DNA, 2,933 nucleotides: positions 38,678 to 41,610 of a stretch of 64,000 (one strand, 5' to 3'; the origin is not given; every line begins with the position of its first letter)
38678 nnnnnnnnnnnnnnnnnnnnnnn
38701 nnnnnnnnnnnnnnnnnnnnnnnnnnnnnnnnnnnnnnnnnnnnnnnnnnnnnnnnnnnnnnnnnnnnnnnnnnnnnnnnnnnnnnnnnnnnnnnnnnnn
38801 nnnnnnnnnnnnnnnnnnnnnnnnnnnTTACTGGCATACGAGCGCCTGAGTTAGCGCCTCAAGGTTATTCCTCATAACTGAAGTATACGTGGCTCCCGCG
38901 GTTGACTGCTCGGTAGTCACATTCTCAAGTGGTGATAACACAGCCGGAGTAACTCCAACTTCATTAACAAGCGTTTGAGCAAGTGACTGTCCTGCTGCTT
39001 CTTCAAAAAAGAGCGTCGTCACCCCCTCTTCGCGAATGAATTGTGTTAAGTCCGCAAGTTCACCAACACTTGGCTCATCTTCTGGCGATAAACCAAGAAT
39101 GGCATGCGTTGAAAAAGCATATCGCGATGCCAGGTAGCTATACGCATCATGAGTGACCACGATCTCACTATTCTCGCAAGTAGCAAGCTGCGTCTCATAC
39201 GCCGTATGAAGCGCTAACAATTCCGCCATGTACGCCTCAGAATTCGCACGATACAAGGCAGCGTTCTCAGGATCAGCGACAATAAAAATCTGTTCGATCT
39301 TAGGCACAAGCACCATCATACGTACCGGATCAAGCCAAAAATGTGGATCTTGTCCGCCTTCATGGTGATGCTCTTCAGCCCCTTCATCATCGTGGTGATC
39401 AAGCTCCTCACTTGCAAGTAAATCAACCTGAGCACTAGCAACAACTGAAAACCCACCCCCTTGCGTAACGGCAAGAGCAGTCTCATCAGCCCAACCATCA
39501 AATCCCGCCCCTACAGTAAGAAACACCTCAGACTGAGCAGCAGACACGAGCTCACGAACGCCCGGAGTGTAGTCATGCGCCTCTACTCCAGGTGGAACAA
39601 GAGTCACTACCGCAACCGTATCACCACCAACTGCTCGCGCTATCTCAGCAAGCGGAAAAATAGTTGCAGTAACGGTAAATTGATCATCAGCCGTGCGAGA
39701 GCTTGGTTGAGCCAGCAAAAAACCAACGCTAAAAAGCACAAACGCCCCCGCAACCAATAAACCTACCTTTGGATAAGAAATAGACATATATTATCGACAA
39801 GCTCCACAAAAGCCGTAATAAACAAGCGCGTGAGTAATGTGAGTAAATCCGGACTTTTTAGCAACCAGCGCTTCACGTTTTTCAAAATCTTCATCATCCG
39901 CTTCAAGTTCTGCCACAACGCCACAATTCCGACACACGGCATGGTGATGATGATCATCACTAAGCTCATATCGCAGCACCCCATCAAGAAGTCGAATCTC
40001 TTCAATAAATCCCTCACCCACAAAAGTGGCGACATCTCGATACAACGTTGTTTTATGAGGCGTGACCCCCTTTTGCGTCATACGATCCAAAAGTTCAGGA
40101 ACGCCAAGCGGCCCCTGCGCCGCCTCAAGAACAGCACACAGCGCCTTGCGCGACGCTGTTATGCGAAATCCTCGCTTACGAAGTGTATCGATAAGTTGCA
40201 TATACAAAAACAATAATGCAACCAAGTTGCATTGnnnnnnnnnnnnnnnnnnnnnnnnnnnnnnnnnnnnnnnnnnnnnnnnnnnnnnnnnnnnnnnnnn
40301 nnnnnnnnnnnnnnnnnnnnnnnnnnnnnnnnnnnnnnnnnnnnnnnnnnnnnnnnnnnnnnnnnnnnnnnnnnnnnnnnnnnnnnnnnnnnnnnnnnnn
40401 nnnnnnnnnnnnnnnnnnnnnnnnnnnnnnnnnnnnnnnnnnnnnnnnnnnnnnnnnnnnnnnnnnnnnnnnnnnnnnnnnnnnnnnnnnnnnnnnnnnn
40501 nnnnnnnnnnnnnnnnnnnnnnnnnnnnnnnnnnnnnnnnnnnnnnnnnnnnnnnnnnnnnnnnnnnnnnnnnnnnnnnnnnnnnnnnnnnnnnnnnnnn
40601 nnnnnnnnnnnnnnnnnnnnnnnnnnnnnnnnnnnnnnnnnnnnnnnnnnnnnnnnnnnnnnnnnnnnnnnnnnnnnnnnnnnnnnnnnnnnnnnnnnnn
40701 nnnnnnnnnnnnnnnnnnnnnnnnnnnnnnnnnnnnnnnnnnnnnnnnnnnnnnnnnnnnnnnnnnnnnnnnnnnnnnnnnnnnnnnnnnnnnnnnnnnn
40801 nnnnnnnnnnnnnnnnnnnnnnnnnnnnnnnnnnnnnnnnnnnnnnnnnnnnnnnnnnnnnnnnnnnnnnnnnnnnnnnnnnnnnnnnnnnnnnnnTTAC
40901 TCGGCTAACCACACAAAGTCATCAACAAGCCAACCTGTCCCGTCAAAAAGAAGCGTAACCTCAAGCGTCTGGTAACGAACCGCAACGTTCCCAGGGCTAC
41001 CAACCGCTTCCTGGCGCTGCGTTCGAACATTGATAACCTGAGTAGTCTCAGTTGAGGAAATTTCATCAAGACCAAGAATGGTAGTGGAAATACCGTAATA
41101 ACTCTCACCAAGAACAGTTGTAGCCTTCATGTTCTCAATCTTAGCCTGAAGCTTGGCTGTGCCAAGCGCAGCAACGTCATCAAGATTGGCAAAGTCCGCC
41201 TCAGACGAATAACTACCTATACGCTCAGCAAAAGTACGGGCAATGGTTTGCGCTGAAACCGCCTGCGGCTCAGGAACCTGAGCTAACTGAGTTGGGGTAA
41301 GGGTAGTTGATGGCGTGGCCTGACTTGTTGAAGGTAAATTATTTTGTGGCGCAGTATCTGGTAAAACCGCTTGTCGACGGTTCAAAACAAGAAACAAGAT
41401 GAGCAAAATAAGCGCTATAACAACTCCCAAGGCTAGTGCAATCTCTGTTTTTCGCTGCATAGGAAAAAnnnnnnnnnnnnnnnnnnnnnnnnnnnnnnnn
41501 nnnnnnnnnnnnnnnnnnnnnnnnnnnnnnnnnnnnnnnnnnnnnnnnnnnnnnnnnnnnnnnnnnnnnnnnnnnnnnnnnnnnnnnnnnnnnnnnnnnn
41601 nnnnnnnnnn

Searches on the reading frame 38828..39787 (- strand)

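Call 19: search_protein_families(library=pfam, proteins=[window:38828-39787:-], max_evalue=0.001)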
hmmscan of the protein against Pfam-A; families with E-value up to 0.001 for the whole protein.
window:38828-39787:- (319 aa): 1 family
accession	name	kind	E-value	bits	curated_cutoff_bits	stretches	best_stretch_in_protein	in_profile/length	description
PF01297.22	ZnuA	-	4e-72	243.3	29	1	39-315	1-263/263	Zinc-uptake complex component A periplasmic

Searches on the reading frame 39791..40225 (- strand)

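Call 62: search_protein_families(library=pfam, proteins=[window:39791-40225:-], max_evalue=0.01)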
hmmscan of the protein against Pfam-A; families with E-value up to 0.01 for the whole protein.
window:39791-40225:- (144 aa): 1 family
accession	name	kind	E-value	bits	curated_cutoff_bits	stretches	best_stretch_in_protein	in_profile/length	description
PF01475.25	FUR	-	2.4e-20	73.3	23.1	1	17-137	1-121/121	Ferric uptake regulator family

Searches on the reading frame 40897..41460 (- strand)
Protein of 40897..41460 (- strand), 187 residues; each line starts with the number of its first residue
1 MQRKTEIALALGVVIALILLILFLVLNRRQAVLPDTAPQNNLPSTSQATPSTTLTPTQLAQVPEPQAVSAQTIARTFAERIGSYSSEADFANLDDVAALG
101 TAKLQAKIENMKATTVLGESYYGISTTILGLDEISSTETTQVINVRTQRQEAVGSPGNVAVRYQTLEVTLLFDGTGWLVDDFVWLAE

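Call 58: search_solved_structures(query=window:40897-41460:-, max_evalue=10)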
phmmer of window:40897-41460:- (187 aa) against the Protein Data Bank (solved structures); distinct sequences matched with E-value up to 10: 0.

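Call 62: search_protein_families(library=pfam, proteins=[window:40897-41460:-], max_evalue=0.01)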
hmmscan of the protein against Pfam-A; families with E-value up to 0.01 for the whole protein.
window:40897-41460:- (187 aa): 1 family
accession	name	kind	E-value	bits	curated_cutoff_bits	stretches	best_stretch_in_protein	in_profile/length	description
PF14030.11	DUF4245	-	0.0013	19.2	30.1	1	5-98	7-100/165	Protein of unknown function (DUF4245)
